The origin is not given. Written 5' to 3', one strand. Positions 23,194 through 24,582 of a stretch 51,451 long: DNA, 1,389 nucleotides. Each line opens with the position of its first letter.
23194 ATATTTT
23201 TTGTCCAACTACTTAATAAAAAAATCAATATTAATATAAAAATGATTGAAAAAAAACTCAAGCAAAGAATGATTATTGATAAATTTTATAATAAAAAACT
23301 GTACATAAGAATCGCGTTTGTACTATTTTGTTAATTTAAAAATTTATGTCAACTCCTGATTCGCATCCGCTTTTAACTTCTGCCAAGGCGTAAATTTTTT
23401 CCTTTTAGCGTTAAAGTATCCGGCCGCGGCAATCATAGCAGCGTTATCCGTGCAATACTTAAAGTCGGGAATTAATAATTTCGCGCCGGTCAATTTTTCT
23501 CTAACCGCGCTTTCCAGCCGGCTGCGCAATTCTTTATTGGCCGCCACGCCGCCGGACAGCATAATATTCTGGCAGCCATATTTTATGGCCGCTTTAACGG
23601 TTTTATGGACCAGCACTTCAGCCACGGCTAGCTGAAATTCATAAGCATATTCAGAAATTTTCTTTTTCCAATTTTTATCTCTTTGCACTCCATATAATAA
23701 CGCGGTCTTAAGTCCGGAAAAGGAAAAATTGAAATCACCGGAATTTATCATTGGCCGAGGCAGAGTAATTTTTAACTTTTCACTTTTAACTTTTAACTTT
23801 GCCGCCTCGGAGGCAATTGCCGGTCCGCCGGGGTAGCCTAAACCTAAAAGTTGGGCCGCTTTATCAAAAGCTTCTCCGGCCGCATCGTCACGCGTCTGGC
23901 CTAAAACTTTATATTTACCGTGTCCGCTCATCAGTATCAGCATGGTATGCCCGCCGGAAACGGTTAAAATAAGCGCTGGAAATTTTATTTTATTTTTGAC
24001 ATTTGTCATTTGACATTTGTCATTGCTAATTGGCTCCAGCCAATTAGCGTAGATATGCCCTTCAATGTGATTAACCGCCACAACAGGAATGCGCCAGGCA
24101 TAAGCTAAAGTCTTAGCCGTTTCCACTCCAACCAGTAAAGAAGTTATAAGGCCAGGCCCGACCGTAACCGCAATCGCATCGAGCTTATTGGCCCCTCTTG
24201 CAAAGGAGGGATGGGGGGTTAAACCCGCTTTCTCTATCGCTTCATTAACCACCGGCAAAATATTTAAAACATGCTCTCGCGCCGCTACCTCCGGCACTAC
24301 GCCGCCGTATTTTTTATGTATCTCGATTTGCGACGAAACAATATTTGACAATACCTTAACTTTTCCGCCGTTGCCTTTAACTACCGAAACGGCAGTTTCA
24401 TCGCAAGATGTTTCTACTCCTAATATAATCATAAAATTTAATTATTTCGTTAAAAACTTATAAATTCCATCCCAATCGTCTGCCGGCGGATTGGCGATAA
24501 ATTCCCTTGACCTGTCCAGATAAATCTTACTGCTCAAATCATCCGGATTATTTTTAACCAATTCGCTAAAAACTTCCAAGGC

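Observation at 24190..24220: G5/C5 hairpin repeat (family C) inserted in frame in two housekeeping genes and present intergenically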

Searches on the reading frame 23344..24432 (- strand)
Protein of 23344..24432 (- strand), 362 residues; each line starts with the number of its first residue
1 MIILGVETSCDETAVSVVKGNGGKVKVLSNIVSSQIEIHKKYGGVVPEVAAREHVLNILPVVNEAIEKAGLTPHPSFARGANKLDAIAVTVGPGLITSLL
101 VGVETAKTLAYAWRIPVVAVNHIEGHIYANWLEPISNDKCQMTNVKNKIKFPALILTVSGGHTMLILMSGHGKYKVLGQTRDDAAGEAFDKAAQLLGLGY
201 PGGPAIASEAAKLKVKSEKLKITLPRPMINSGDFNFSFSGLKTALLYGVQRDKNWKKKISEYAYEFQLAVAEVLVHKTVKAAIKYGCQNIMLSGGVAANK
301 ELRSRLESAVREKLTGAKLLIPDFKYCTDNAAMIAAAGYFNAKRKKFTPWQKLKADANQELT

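Call 13: search_solved_structures(query=window:23344-24432:-, show_alignments=3)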
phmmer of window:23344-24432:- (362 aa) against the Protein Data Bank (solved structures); distinct sequences matched with E-value up to 0.001: 25.
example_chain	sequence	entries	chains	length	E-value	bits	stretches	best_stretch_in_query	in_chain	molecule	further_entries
6nak_B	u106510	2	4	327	4.9e-80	272.2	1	2-358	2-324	tRNA N6-adenosine threonylcarbamoyltransferase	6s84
6n9a_D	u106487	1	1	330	5e-80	272.2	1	2-358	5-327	tRNA N6-adenosine threonylcarbamoyltransferase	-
13fn_D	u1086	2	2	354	6.5e-80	271.8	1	2-358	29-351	tRNA N6-adenosine threonylcarbamoyltransferase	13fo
8iey_A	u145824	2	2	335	7.3e-75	255.2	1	3-349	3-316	tRNA N6-adenosine threonylcarbamoyltransferase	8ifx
3zet_B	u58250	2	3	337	9.8e-72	245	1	2-342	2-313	PROBABLE TRNA THREONYLCARBAMOYLADENOSINE BIOSYNTHESIS PROTEIN GCP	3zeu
4ydu_A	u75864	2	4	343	4.5e-71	242.8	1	2-342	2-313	tRNA N6-adenosine threonylcarbamoyltransferase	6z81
4wq5_A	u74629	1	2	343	3.1e-70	240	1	2-342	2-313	tRNA N6-adenosine threonylcarbamoyltransferase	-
4wq4_A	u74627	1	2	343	3.1e-70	240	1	2-342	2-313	tRNA N6-adenosine threonylcarbamoyltransferase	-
2ivn_A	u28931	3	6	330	2.4e-35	125.3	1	2-339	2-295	O-SIALOGLYCOPROTEIN ENDOPEPTIDASE | UP1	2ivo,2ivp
8ide_A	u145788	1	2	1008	3.2e-32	115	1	2-340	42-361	N(6)-L-threonylcarbamoyladenine synthase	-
3wuh_A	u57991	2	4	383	5.2e-29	104.5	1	3-338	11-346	tRNA N6-adenosine threonylcarbamoyltransferase, mitochondrial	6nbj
4k25_A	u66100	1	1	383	5.2e-29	104.5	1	3-338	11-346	Probable tRNA threonylcarbamoyladenosine biosynthesis protein QRI7, mitochondrial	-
3eno_A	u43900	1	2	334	1.3e-28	103.2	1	38-340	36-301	Putative O-sialoglycoprotein endopeptidase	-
8k20_A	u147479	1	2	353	6.2e-27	97.6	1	1-340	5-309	Probable tRNA N6-adenosine threonylcarbamoyltransferase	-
6gwj_K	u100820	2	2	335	7.7e-27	97.3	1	3-343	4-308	Probable tRNA N6-adenosine threonylcarbamoyltransferase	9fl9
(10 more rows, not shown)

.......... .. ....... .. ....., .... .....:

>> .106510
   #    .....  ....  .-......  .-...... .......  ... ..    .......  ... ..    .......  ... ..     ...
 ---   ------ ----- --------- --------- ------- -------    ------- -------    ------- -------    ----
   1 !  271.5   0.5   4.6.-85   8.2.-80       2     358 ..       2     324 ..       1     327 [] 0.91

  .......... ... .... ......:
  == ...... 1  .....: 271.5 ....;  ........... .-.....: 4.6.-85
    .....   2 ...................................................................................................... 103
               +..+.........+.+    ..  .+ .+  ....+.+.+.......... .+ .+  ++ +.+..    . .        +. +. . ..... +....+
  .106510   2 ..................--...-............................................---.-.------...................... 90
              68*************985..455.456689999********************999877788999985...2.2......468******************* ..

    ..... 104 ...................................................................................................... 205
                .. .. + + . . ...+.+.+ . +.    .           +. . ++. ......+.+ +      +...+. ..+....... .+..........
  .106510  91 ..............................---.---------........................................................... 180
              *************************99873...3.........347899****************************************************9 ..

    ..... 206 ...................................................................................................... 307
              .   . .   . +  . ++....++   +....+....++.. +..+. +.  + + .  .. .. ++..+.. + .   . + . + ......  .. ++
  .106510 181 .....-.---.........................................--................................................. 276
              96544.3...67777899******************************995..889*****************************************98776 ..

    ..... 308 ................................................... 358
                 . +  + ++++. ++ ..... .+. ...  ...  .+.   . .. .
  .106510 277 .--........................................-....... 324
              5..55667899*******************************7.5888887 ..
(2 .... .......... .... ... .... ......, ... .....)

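Call 15: find_homologous_proteins(query=window:23344-24432:-, max_evalue=1e-40)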
Query window:23344-24432:- (362 aa): 7999 proteins with E <= 1e-40 among 8000 candidates; the best 120 are listed.
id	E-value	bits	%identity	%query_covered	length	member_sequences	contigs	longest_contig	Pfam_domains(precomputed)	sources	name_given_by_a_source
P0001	7.7e-236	799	100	100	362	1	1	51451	PF00814.32,PF22521.3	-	-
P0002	1.1e-198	677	83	100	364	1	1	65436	PF00814.32,PF22521.3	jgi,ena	-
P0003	1.2e-185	634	80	100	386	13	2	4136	PF00814.32,PF22521.3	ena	-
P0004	2.2e-184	630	79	100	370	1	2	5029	PF00814.32,PF22521.3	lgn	-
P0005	1.0e-182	625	79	100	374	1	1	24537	PF00814.32,PF22521.3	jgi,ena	-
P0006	2.0e-179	614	79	100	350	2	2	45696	PF00814.32,PF22521.3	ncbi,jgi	ncbi:MAG: tRNA (adenosine(37)-N6)-threonylcarbamoyltransferase complex transferase subunit TsaD [Pat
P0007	1.9e-177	607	76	100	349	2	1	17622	PF00814.32,PF22521.3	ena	-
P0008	3.2e-177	607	77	100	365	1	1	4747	PF00814.32,PF22521.3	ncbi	-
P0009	5.7e-177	606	76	100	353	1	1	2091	PF00814.32,PF22521.3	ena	-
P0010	5.5e-174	596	76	100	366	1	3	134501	PF00814.32,PF22521.3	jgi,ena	-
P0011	6.2e-174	596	75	100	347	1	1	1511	PF00814.32,PF22521.3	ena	-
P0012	6.3e-174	596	76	100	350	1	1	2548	PF00814.32,PF22521.3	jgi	-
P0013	4.5e-173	593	78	100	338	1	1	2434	PF00814.32,PF22521.3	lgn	-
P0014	4.9e-173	593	75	100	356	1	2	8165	PF00814.32,PF22521.3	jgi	jgi:N6-L-threonylcarbamoyladenine synthase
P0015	8.1e-173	592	75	100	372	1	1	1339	PF00814.32,PF22521.3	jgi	-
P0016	1.6e-171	588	75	100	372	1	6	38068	PF00814.32,PF22521.3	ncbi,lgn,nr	ncbi:tRNA (adenosine(37)-N6)-threonylcarbamoyltransferase complex transferase subunit TsaD [Patescib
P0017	2.4e-171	587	75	100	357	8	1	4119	PF00814.32,PF22521.3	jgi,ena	-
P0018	3.2e-171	587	74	100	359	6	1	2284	PF00814.32,PF22521.3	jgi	-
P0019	4.7e-170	583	78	100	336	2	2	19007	PF00814.32,PF22521.3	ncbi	ncbi:MAG: tRNA (adenosine(37)-N6)-threonylcarbamoyltransferase complex transferase subunit TsaD [bac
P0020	5.4e-170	583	73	100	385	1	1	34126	PF00814.32,PF22521.3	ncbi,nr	ncbi:MAG: tRNA (adenosine(37)-N6)-threonylcarbamoyltransferase complex transferase subunit TsaD [bac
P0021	8.1e-170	582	76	100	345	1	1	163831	PF00814.32,PF22521.3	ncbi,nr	ncbi:MAG: tRNA (adenosine(37)-N6)-threonylcarbamoyltransferase complex transferase subunit TsaD [Pat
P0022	1.4e-169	582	71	100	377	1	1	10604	PF00814.32,PF22521.3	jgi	jgi:N6-L-threonylcarbamoyladenine synthase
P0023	2.9e-169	580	74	100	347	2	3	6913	PF00814.32,PF22521.3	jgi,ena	-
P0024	2.8e-168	577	73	100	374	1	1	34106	PF00814.32,PF22521.3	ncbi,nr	ncbi:MAG: tRNA (adenosine(37)-N6)-threonylcarbamoyltransferase complex transferase subunit TsaD [Par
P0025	3.2e-168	577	74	100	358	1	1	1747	PF00814.32,PF22521.3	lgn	-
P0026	5.1e-168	576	77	100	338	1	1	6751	PF00814.32,PF22521.3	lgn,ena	-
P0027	6.4e-168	576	71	100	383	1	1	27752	PF00814.32,PF22521.3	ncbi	ncbi:MAG: tRNA (adenosine(37)-N6)-threonylcarbamoyltransferase complex transferase subunit TsaD [Can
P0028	7.0e-168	576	77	100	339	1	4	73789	PF00814.32,PF22521.3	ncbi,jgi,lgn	jgi:N6-L-threonylcarbamoyladenine synthase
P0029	1.7e-167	575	77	100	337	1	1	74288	PF00814.32,PF22521.3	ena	-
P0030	8.9e-167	572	73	100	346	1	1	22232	PF00814.32,PF22521.3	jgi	jgi:N6-L-threonylcarbamoyladenine synthase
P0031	6.0e-166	570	71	100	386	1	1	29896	PF00814.32,PF22521.3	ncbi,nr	ncbi:MAG: tRNA (adenosine(37)-N6)-threonylcarbamoyltransferase complex transferase subunit TsaD [bac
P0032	6.6e-166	569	69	100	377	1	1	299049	PF00814.32,PF22521.3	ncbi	-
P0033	2.1e-164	564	75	99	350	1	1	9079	PF00814.32,PF22521.3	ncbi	-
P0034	1.0e-163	562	76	100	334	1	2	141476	PF00814.32,PF22521.3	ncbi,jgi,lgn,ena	-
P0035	2.4e-163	561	69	100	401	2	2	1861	PF00814.32,PF22521.3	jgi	-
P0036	4.2e-163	560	75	100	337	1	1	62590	PF00814.32,PF22521.3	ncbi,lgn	-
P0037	5.8e-163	560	69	100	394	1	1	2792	PF00814.32,PF22521.3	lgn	-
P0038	7.7e-163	559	74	100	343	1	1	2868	PF00814.32,PF22521.3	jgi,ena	-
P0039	2.1e-162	558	71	100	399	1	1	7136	PF00814.32,PF22521.3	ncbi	-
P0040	3.0e-162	557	73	100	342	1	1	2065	PF00814.32,PF22521.3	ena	-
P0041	5.1e-162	557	70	99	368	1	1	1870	PF00814.32,PF22521.3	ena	-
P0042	1.5e-161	555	67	100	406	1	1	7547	PF00814.32,PF22521.3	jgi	-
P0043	3.0e-161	554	74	100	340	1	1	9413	PF00814.32,PF22521.3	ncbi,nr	ncbi:MAG: tRNA (adenosine(37)-N6)-threonylcarbamoyltransferase complex transferase subunit TsaD [bac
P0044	3.0e-161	554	74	100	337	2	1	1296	PF00814.32,PF22521.3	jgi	-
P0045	3.2e-161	554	71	99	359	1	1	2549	PF00814.32,PF22521.3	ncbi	ncbi:MAG: tRNA (adenosine(37)-N6)-threonylcarbamoyltransferase complex transferase subunit TsaD [Pat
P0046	4.3e-161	554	73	100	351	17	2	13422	PF00814.32,PF22521.3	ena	-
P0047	7.6e-161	553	74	100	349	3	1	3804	PF00814.32,PF22521.3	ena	-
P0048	4.0e-159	547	73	100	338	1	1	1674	PF00814.32,PF22521.3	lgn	-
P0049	5.6e-159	547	71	100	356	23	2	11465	PF00814.32,PF22521.3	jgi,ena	-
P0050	1.7e-158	545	70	100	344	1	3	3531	PF00814.32,PF22521.3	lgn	-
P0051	2.1e-158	545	73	99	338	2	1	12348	PF00814.32,PF22521.3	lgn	-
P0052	6.3e-158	543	72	100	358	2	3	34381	PF00814.32,PF22521.3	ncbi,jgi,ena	ncbi:MAG: tRNA (adenosine(37)-N6)-threonylcarbamoyltransferase complex transferase subunit TsaD [Pat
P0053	9.0e-158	543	66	100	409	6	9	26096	PF00814.32,PF22521.3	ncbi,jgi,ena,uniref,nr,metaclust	ncbi:hypothetical protein A3H09_03360 [Candidatus Falkowbacteria bacterium RIFCSPLOWO2_12_FULL_45_13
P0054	1.2e-157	542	70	99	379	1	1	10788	PF00814.32,PF22521.3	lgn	-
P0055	1.2e-157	542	68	100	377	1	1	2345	PF00814.32,PF22521.3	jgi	-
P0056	1.7e-156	539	67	100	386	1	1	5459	PF00814.32,PF22521.3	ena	-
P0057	7.3e-156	536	73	100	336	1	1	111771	PF00814.32,PF22521.3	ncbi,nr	ncbi:MAG: tRNA (adenosine(37)-N6)-threonylcarbamoyltransferase complex transferase subunit TsaD [bac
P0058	8.4e-156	536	69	100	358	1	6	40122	PF00814.32,PF22521.3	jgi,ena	-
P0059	2.0e-155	535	66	100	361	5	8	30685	PF00814.32,PF22521.3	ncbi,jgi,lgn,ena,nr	ncbi:MAG: tRNA (adenosine(37)-N6)-threonylcarbamoyltransferase complex transferase subunit TsaD [Pat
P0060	3.7e-155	534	66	100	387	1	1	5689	PF00814.32,PF22521.3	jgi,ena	-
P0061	4.7e-155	534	71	100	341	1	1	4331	PF00814.32,PF22521.3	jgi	-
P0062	2.4e-153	528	64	100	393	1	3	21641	PF00814.32,PF22521.3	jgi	jgi:N6-L-threonylcarbamoyladenine synthase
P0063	4.7e-153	527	68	100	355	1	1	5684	PF00814.32,PF22521.3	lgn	-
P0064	1.4e-152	526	66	100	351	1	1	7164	PF00814.32,PF22521.3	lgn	-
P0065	1.5e-152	526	64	100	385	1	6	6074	PF00814.32,PF22521.3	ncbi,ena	ncbi:MAG: tRNA (adenosine(37)-N6)-threonylcarbamoyltransferase complex transferase subunit TsaD [Pat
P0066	2.0e-151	522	70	100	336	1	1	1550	PF00814.32,PF22521.3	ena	-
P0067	2.7e-151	521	66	100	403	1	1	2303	PF00814.32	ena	-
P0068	6.9e-151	520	65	100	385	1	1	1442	PF00814.32,PF22521.3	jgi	-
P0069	8.5e-151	520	65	100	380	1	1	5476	PF00814.32,PF22521.3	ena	-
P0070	1.2e-150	519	68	100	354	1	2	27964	PF00814.32,PF22521.3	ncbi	-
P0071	1.9e-150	519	66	100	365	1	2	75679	PF00814.32,PF22521.3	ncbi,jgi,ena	ncbi:MAG: tRNA (adenosine(37)-N6)-threonylcarbamoyltransferase complex transferase subunit TsaD [Pat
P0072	2.3e-150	518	70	100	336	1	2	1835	PF00814.32,PF22521.3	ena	-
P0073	2.5e-150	518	70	100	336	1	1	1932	PF00814.32,PF22521.3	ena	-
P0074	4.7e-150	517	63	100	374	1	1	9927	PF00814.32,PF22521.3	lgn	-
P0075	9.9e-150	516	67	100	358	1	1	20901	PF00814.32,PF22521.3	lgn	-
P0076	1.1e-149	516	69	96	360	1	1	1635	PF00814.32,PF22521.3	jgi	-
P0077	4.1e-149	514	65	100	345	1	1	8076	PF00814.32,PF22521.3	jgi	jgi:N6-L-threonylcarbamoyladenine synthase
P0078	5.8e-149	514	67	99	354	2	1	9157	PF00814.32,PF22521.3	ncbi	ncbi:MAG: tRNA (adenosine(37)-N6)-threonylcarbamoyltransferase complex transferase subunit TsaD [Pat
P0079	1.8e-148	512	65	100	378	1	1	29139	PF00814.32,PF22521.3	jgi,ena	-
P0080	2.1e-148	512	64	100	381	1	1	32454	PF00814.32,PF22521.3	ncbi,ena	-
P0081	3.8e-148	511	65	100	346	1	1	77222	PF00814.32,PF22521.3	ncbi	ncbi:MAG: tRNA (adenosine(37)-N6)-threonylcarbamoyltransferase complex transferase subunit TsaD [Can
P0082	6.1e-148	510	64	100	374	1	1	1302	PF00814.32,PF22521.3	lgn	-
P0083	6.8e-148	510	64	100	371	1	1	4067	PF00814.32,PF22521.3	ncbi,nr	ncbi:MAG: tRNA (adenosine(37)-N6)-threonylcarbamoyltransferase complex transferase subunit TsaD [Act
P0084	8.4e-148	510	65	100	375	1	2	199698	PF00814.32,PF22521.3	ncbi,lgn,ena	-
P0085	9.0e-148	510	63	100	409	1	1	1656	PF00814.32,PF22521.3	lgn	-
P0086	1.3e-147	509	65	100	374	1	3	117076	PF00814.32,PF22521.3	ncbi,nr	ncbi:MAG: tRNA (adenosine(37)-N6)-threonylcarbamoyltransferase complex transferase subunit TsaD [Pat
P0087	1.6e-147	509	66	100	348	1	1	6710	PF00814.32,PF22521.3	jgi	jgi:N6-L-threonylcarbamoyladenine synthase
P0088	2.8e-147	508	63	100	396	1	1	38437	PF00814.32,PF22521.3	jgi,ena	-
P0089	2.9e-147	508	65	100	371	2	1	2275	PF00814.32,PF22521.3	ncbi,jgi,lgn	-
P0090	4.1e-147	508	65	100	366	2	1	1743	PF00814.32,PF22521.3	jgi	-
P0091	4.8e-147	507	66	100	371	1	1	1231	PF00814.32,PF22521.3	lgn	-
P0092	5.9e-147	507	63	100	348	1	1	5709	PF00814.32,PF22521.3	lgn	-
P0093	9.1e-147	507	63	100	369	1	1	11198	PF00814.32,PF22521.3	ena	-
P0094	1.1e-146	506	66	100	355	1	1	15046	PF00814.32,PF22521.3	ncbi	-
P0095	2.2e-146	505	64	100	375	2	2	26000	PF00814.32,PF22521.3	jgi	jgi:N6-L-threonylcarbamoyladenine synthase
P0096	2.4e-146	505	64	100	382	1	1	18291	PF00814.32,PF22521.3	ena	-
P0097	3.3e-146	505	65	100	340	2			PF00814.32,PF22521.3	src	-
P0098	3.6e-146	505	63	100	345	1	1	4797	PF00814.32,PF22521.3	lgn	-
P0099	5.3e-146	504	65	100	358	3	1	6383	PF00814.32,PF22521.3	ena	-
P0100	5.5e-146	504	64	100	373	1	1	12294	PF00814.32,PF22521.3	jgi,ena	-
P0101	8.8e-146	503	65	100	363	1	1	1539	PF00814.32,PF22521.3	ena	-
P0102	1.2e-145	503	64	100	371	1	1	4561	PF00814.32,PF22521.3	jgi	-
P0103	1.6e-145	502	63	100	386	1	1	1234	PF00814.32,PF22521.3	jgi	-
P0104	6.9e-145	500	65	100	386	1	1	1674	PF00814.32,PF22521.3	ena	-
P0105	7.2e-145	500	64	100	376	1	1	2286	PF00814.32,PF22521.3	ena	-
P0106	7.8e-145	500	64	99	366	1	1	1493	PF00814.32,PF22521.3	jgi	jgi:N6-L-threonylcarbamoyladenine synthase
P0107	1.1e-144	500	61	100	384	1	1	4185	PF00814.32,PF22521.3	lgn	-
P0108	1.3e-144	499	64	100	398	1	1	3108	PF00814.32,PF22521.3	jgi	jgi:N6-L-threonylcarbamoyladenine synthase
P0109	1.3e-144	499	62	100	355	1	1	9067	PF00814.32,PF22521.3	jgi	-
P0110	1.4e-144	499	59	100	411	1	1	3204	PF00814.32,PF22521.3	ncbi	-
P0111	1.6e-144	499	64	100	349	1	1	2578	PF00814.32,PF22521.3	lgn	-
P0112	1.8e-144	499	63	100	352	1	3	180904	PF00814.32,PF22521.3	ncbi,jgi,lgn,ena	-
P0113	2.3e-144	499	64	100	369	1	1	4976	PF00814.32,PF22521.3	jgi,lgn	jgi:N6-L-threonylcarbamoyladenine synthase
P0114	3.4e-144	498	62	100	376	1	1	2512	PF00814.32,PF22521.3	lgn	-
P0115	8.8e-144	497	63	100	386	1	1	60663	PF00814.32,PF22521.3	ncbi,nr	ncbi:MAG: tRNA (adenosine(37)-N6)-threonylcarbamoyltransferase complex transferase subunit TsaD [bac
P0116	1.0e-143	497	65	98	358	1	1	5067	PF00814.32,PF22521.3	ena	-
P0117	1.8e-143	496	64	100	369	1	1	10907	PF00814.32,PF22521.3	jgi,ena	jgi:N6-L-threonylcarbamoyladenine synthase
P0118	3.2e-143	495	65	100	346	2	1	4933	PF00814.32,PF22521.3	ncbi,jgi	ncbi:MAG: tRNA (adenosine(37)-N6)-threonylcarbamoyltransferase complex transferase subunit TsaD [Can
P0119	3.6e-143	495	63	99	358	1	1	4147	PF00814.32,PF22521.3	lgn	-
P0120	3.9e-143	495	61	100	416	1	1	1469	PF00814.32,PF22521.3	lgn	-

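Call 23: find_related_loci(query=A2, collection=genome_contigs, flank=10000)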
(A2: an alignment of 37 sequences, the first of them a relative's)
Query A2 (362 aa) in genome_contigs; peptide patterns used: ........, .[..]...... (x = any residue, [..] = any of these).
600 stretches matched a pattern (row limit reached: there are more); 597 encode a relative of the query (tblastn E <= 1e-3); the best 80 are kept; 80 distinct loci.
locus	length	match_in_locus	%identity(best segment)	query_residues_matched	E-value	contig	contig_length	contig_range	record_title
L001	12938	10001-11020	60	1-361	2e-143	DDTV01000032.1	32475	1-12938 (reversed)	MAG TPA_asm: Candidatus Falkowbacteria bacterium UBA2355 UBA2355_contig_17851, whole genome shotgun sequence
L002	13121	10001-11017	59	1-361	1e-137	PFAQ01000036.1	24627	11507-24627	MAG: Candidatus Falkowbacteria bacterium CG10_big_fil_rev_8_21_14_0_10_39_9 CG10_8_21_14_0.10_scaffold_1725_c, whole gen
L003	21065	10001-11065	57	1-361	1e-133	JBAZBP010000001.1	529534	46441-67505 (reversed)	MAG: Patescibacteria group bacterium isolate SO_2017_GW1_115 NODE_100_length_529534_cov_2.059285_OW334_2017, whole genom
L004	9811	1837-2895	57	2-361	7e-128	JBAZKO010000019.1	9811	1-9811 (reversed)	MAG: Patescibacteria group bacterium isolate SO_2017_LW4_145 scaffold_1802_c1_LW137-91_2017, whole genome shotgun sequen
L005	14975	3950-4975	53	1-358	8e-126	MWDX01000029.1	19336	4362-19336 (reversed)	MAG: Parcubacteria group bacterium ADurb.Bin115 BWX82_contig000029, whole genome shotgun sequence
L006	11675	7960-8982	55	1-356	2e-125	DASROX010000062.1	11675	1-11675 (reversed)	MAG TPA_asm: Candidatus Saccharimonadales bacterium isolate SMAG_U10279 k141_307852, whole genome shotgun sequence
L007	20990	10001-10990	56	1-346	1e-123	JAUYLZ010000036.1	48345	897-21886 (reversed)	MAG: bacterium isolate C24_metabat.bin.60 C24_k141_787678, whole genome shotgun sequence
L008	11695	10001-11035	56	1-358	9e-124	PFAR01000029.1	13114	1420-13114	MAG: Candidatus Falkowbacteria bacterium CG10_big_fil_rev_8_21_14_0_10_43_10 CG10_8_21_14_0.10_scaffold_12600_c, whole g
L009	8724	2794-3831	47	1-361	1e-103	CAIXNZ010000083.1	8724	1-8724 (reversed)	Candidatus Falkowbacteria bacterium isolate AlinenSediments_bin-2611 genome assembly, contig: bin-2611:083/128, whole ge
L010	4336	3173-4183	49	1-361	2e-104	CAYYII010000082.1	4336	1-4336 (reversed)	MAG TPA_asm: uncultured Gammaproteobacteria bacterium isolate SRP219642_co6_407 genome assembly, contig: NODE_21418_leng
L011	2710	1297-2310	48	1-361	9e-104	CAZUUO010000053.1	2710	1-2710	MAG TPA_asm: uncultured Gammaproteobacteria bacterium isolate SRP278252_co1_102 genome assembly, contig: NODE_83067_leng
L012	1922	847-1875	45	1-358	4e-103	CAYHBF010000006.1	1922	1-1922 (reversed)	MAG TPA_asm: uncultured Candidatus Saccharibacteria bacterium isolate ERP119294_co2_146 genome assembly, contig: k141_32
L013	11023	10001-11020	46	1-345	3e-97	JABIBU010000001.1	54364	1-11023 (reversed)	MAG: Candidatus Magasanikbacteria bacterium isolate SI048_bin34 k141_1816539, whole genome shotgun sequence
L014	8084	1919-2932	46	1-348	3e-94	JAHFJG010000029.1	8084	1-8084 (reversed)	MAG: Candidatus Doudnabacteria bacterium isolate nzgw380 NODE_13395_length_8085_cov_3.972125, whole genome shotgun seque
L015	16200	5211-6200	48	2-361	7e-94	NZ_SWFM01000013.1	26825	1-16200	Pseudalkalibacillus hwajinpoensis strain Y2 NODE_13_length_26825_cov_20.979586, whole genome shotgun sequence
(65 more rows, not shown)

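Call 24: find_encoding_contigs(protein=P0002, flank=10000, max_places=2)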
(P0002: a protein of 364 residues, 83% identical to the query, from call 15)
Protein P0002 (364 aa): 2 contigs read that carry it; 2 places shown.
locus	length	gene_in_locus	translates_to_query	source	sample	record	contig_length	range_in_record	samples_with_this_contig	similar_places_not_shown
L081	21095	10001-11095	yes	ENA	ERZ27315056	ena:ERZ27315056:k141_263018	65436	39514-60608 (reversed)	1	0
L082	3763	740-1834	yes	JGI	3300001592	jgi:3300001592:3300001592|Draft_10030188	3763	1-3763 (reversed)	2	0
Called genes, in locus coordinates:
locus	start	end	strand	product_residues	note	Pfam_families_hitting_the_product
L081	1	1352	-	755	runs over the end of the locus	PF01138:RNase_PH, PF03725:RNase_PH_C, PF01138:RNase_PH, PF00013:KH_1, PF00575:S1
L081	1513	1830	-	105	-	-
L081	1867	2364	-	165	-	PF01936:NYN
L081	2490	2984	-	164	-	PF00312:Ribosomal_S15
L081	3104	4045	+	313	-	PF02899:Phage_int_SAM_1, PF13102:Phage_int_SAM_5, PF13495:Phage_int_SAM_4 (weak), PF00589:Phage_integrase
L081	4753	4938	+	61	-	-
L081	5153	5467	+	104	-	PF12840:HTH_20 (weak), PF01022:HTH_5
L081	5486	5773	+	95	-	PF13192:Thioredoxin_3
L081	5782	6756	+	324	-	PF03773:ArsP_1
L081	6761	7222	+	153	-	-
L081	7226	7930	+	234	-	PF13386:DsbD_2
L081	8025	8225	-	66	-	-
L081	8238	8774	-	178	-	-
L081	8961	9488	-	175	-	-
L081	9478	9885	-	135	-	-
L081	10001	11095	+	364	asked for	PF00814:TsaD, PF22521:HypF_C_2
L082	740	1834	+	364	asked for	PF00814:TsaD, PF22521:HypF_C_2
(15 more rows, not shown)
